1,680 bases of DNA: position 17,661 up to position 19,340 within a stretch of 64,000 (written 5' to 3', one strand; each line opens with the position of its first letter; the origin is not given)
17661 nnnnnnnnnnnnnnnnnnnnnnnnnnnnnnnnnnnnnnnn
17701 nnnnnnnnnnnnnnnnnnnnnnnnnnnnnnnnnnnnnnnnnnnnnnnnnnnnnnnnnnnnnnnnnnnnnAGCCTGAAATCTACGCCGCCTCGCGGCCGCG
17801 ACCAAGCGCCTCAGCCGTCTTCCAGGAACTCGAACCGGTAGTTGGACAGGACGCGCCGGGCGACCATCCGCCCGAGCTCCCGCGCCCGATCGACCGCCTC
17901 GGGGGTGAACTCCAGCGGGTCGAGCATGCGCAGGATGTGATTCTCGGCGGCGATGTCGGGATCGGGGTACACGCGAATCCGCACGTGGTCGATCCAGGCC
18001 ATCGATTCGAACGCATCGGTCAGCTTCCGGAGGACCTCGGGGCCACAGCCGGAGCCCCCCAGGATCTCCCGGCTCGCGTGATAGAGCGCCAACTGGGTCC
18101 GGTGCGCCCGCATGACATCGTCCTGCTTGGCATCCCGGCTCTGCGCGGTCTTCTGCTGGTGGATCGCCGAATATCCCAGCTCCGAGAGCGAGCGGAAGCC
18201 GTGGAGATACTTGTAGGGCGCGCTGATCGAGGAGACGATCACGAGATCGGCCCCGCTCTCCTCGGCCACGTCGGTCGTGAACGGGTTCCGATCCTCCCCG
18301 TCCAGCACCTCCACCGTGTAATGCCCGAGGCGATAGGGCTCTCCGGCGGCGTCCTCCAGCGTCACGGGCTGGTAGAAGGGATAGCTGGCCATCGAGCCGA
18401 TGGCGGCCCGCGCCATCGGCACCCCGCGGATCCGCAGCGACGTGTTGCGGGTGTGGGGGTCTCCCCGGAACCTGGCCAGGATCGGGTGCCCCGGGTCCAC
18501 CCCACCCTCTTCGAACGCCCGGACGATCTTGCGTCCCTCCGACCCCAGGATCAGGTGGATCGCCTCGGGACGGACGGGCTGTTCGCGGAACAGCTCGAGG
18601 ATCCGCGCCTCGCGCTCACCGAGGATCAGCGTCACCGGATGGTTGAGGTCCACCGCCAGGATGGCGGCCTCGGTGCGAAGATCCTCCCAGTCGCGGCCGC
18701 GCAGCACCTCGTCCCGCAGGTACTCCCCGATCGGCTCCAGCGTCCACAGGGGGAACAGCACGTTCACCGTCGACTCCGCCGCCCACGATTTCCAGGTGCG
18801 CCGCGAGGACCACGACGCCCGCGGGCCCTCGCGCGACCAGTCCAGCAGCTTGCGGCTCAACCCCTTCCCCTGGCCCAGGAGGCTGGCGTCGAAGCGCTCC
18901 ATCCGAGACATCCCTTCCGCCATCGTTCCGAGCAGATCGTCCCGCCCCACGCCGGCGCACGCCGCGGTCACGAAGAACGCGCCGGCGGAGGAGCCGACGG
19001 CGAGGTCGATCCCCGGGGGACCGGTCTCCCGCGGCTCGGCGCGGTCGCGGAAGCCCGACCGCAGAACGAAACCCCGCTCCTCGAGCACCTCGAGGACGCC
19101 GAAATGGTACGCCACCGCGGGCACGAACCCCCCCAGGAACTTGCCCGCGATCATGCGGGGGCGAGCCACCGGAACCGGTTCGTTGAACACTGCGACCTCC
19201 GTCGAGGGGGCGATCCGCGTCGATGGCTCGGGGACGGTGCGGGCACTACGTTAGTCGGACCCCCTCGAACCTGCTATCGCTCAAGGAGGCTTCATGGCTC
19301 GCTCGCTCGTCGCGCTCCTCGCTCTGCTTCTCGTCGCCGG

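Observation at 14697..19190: Patatin - QueE - LuxE-like - LuxC-like operon: a lux-type carboxylate-reducing pair translationally coupled to a 7-deazapurine radical-SAM enzyme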

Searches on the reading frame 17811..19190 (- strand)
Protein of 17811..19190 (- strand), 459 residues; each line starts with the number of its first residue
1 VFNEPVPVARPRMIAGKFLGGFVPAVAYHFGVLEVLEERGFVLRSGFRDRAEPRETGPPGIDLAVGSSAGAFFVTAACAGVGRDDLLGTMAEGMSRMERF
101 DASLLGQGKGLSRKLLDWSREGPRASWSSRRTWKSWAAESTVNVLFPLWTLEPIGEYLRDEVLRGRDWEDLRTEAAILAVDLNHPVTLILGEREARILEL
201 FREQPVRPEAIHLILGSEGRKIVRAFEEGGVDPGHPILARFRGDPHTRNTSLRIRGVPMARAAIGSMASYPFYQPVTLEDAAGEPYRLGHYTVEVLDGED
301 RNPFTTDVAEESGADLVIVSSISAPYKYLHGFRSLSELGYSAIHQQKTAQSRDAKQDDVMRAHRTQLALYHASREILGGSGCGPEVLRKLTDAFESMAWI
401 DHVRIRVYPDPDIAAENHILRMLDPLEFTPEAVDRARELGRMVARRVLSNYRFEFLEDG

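Call 7: search_protein_families(library=pfam, proteins=[window:17811-19190:-], max_evalue=0.01)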
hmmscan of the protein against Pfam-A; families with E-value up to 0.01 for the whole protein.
window:17811-19190:- (459 aa): 1 family
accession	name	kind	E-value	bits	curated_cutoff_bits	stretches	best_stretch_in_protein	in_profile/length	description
PF01734.28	Patatin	-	3.1e-05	24.7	27.7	1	19-285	3-175/191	Patatin-like phospholipase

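Call 8: search_protein_families(library=ncbifam, proteins=[window:17811-19190:-], max_evalue=0.01)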
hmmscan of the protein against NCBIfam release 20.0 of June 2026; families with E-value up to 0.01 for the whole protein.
window:17811-19190:- (459 aa): 0 families

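Call 69: find_homologous_proteins(query=window:17811-19190:-, max_evalue=0.001)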
Query window:17811-19190:- (459 aa): 75 proteins with E <= 0.001 among 8000 candidates.
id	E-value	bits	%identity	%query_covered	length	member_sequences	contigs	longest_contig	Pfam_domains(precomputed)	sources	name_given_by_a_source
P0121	0.0e+0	1028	99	100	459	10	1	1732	PF01734.28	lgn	-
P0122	4.1e-259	878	83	100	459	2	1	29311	PF01734.28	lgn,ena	-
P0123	1.3e-250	850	81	100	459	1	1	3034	PF01734.28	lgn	-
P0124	3.6e-241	819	78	100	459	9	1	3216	PF01734.28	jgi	jgi:predicted acylesterase/phospholipase RssA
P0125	1.7e-240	817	78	100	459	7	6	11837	PF01734.28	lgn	-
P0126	4.8e-240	815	77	100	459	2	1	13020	PF01734.28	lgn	-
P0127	6.4e-240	815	79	100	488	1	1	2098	PF01734.28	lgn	-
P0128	2.3e-238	810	78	100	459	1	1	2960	PF01734.28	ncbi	ncbi:MAG: hypothetical protein ACREK2_05270 [Gemmatimonadota bacterium]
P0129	6.2e-238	808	77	100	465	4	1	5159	PF01734.28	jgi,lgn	jgi:predicted acylesterase/phospholipase RssA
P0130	4.0e-234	796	77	100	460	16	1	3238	PF01734.28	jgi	jgi:predicted acylesterase/phospholipase RssA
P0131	4.3e-231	786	75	100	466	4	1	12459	-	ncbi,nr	ncbi:MAG TPA: hypothetical protein VFH69_05405 [Gemmatimonadota bacterium]|nr:hypothetical protein [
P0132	2.1e-230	783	76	100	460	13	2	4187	PF01734.28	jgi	jgi:predicted acylesterase/phospholipase RssA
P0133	5.6e-230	782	76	98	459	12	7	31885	PF01734.28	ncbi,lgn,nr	ncbi:MAG TPA: patatin-like phospholipase family protein [Gemmatimonadota bacterium]|nr:patatin-like 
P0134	9.0e-228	775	76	99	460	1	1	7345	-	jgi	jgi:predicted acylesterase/phospholipase RssA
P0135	5.0e-227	772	76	99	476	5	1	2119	PF01734.28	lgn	-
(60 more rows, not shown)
